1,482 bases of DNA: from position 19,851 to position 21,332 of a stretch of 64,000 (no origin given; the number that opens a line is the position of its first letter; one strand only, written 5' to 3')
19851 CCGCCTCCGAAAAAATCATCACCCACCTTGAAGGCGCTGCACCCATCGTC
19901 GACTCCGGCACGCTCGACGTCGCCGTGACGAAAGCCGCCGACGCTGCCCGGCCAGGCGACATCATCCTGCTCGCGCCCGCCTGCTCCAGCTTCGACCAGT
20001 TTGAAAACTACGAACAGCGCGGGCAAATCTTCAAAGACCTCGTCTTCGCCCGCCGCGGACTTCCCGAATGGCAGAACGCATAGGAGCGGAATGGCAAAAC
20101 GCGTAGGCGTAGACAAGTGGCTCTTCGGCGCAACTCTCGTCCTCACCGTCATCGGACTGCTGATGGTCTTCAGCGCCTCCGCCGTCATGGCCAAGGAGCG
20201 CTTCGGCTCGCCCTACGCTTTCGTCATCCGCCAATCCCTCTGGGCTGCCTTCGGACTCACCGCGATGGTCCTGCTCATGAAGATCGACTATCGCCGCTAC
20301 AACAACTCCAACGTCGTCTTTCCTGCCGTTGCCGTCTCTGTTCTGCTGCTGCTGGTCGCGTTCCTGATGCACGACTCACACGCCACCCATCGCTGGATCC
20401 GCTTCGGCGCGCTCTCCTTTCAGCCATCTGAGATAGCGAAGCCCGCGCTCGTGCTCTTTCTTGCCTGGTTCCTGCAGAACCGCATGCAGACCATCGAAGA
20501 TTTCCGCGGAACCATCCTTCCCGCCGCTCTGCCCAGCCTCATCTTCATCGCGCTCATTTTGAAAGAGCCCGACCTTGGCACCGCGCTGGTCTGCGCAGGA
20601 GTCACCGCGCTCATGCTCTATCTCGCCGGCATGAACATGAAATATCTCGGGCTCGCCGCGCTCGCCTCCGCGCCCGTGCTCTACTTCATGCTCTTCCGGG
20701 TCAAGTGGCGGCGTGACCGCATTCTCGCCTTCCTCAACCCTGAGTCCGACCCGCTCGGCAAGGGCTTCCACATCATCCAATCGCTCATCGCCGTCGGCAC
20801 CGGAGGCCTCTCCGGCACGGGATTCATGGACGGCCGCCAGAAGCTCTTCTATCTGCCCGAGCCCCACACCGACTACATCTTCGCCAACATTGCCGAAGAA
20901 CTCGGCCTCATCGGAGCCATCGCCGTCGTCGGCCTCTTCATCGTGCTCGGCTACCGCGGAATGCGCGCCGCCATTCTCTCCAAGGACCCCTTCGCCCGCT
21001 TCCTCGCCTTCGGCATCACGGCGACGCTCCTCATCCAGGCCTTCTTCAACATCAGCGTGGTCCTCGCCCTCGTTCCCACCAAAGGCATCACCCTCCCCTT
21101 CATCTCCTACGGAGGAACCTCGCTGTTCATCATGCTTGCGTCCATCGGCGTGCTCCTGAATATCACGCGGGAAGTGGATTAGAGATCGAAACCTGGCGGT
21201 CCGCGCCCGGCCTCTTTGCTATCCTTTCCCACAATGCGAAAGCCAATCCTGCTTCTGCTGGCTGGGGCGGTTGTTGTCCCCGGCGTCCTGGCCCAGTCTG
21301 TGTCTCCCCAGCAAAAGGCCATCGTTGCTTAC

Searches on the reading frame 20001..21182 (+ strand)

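Call 80: search_protein_families(library=pfam, proteins=[window:20001-21182:+], max_evalue=0.0001)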
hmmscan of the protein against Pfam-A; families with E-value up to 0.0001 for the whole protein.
window:20001-21182:+ (393 aa): 1 family
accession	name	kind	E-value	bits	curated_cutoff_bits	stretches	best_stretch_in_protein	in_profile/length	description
PF01098.24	FTSW_RODA_SPOVE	-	1.8e-107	359.9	26.4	1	43-391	5-353/356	Cell cycle protein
